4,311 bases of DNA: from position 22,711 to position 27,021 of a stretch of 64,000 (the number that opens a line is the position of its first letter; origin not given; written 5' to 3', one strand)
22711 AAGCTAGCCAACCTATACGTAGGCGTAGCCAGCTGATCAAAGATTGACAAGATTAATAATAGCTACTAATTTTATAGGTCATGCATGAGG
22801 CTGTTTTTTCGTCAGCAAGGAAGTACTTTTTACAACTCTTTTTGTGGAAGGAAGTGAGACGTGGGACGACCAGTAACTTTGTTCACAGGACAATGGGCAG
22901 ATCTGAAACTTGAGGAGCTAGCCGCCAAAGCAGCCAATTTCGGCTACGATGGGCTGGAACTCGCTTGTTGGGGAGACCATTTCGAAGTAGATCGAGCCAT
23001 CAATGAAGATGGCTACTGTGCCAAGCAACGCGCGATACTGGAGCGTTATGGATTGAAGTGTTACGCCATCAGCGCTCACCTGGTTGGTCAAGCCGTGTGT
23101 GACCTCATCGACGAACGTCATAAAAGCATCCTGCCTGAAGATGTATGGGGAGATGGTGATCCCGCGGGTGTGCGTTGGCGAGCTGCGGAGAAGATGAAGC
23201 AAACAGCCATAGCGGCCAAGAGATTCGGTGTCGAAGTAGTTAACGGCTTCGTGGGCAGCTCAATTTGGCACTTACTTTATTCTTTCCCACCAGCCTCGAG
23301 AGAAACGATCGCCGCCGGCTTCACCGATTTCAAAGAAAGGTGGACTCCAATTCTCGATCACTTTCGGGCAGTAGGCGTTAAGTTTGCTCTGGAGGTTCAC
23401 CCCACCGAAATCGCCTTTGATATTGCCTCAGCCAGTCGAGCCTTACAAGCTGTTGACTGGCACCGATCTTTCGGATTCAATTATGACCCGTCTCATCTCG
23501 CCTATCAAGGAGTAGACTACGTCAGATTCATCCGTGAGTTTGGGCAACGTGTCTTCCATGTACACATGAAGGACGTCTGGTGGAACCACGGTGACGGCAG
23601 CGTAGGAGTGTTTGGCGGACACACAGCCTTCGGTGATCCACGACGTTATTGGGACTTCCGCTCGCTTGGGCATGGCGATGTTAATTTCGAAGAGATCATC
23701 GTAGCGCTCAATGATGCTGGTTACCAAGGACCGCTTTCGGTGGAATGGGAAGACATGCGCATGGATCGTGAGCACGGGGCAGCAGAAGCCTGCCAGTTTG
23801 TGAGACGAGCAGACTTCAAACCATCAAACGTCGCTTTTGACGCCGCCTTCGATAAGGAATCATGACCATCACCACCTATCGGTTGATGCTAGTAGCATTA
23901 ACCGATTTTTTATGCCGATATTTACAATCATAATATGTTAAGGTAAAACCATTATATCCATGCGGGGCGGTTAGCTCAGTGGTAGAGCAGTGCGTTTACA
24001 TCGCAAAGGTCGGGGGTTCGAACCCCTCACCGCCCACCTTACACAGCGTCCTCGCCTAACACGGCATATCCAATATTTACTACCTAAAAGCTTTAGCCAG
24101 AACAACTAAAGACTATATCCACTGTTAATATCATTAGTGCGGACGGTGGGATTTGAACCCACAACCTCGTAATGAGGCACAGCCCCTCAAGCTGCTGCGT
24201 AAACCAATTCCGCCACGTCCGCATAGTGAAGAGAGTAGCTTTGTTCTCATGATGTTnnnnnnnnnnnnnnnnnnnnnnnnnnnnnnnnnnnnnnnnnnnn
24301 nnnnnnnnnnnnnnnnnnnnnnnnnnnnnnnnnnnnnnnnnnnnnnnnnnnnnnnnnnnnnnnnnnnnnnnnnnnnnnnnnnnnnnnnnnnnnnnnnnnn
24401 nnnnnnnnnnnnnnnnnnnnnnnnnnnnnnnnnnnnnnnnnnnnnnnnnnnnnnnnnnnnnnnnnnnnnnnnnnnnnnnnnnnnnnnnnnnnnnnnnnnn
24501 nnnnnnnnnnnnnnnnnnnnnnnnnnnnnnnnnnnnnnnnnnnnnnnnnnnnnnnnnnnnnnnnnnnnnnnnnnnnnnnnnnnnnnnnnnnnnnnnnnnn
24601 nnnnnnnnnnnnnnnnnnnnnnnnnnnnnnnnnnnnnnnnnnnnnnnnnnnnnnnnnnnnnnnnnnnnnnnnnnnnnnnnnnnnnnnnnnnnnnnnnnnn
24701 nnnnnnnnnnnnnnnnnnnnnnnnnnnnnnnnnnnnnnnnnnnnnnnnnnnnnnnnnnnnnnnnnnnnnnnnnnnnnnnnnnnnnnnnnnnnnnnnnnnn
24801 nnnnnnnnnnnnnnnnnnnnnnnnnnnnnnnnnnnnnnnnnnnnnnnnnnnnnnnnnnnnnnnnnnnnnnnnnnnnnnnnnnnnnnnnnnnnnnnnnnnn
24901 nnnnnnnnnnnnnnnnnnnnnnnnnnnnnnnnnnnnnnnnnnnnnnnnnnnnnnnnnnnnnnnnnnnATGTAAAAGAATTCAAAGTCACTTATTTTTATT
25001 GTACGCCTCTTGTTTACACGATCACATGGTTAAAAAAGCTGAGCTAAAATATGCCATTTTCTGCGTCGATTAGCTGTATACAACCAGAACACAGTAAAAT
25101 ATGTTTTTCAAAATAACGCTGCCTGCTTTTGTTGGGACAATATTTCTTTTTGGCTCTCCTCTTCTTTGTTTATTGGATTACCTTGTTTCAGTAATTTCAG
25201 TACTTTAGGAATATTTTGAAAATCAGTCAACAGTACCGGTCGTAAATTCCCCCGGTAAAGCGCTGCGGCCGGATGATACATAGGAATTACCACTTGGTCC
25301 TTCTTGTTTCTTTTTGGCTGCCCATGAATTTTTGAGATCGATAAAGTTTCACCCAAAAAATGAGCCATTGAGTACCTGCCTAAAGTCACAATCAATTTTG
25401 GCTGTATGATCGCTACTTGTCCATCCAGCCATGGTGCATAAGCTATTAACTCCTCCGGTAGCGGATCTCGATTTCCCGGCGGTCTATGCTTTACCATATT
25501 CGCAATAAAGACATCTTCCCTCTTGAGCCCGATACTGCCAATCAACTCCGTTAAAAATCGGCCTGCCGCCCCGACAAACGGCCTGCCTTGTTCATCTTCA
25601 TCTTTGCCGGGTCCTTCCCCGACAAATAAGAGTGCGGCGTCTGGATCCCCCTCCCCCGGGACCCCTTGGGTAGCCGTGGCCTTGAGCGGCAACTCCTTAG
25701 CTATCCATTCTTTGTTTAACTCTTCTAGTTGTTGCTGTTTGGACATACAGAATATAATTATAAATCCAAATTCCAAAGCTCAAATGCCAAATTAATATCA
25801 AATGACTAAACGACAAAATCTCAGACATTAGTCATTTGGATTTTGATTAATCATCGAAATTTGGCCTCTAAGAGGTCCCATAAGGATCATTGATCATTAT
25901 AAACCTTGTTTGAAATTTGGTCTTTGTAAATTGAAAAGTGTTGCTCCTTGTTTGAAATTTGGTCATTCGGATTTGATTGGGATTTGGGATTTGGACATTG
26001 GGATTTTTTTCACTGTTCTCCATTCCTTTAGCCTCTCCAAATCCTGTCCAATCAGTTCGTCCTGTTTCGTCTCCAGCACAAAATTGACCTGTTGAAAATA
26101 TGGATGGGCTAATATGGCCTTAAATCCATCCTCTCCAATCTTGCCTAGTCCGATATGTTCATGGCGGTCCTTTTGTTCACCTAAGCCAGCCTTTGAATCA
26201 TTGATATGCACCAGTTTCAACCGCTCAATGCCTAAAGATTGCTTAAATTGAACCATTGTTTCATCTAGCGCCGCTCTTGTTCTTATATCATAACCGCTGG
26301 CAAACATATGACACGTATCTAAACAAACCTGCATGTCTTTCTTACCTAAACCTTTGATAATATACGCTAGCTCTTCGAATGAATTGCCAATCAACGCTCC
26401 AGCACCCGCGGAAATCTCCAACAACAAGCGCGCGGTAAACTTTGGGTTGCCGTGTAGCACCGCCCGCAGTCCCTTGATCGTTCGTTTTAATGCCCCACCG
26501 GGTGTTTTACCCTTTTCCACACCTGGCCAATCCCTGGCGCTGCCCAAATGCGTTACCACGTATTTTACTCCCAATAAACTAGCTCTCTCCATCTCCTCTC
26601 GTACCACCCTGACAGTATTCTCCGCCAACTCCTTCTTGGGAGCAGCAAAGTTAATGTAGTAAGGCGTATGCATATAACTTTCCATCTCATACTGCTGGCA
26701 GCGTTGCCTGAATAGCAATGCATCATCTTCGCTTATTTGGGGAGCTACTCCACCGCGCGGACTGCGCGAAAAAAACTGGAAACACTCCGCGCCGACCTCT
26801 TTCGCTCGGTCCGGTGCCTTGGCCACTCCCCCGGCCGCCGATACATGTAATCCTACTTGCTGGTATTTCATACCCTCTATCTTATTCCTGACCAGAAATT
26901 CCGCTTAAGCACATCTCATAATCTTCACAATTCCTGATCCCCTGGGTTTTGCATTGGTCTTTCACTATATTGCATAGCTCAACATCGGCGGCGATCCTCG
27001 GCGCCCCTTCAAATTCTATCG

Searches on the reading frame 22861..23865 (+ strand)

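Call 7: search_protein_families(library=pfam, proteins=[window:22861-23865:+], max_evalue=0.001)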
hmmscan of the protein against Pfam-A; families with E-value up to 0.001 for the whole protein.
window:22861-23865:+ (334 aa): 1 family
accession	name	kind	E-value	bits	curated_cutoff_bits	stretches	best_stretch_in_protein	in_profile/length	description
PF01261.30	AP_endonuc_2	-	4.1e-41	141.8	31.1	1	22-316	2-248/249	Xylose isomerase-like TIM barrel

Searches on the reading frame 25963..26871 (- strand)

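Call 5: search_protein_families(library=pfam, proteins=[window:25963-26871:-], max_evalue=0.001)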
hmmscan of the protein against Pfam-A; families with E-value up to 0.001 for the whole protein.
window:25963-26871:- (302 aa): 1 family
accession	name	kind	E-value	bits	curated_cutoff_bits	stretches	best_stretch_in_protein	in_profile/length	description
PF01261.30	AP_endonuc_2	-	6.3e-50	170.6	31.1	1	21-283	2-248/249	Xylose isomerase-like TIM barrel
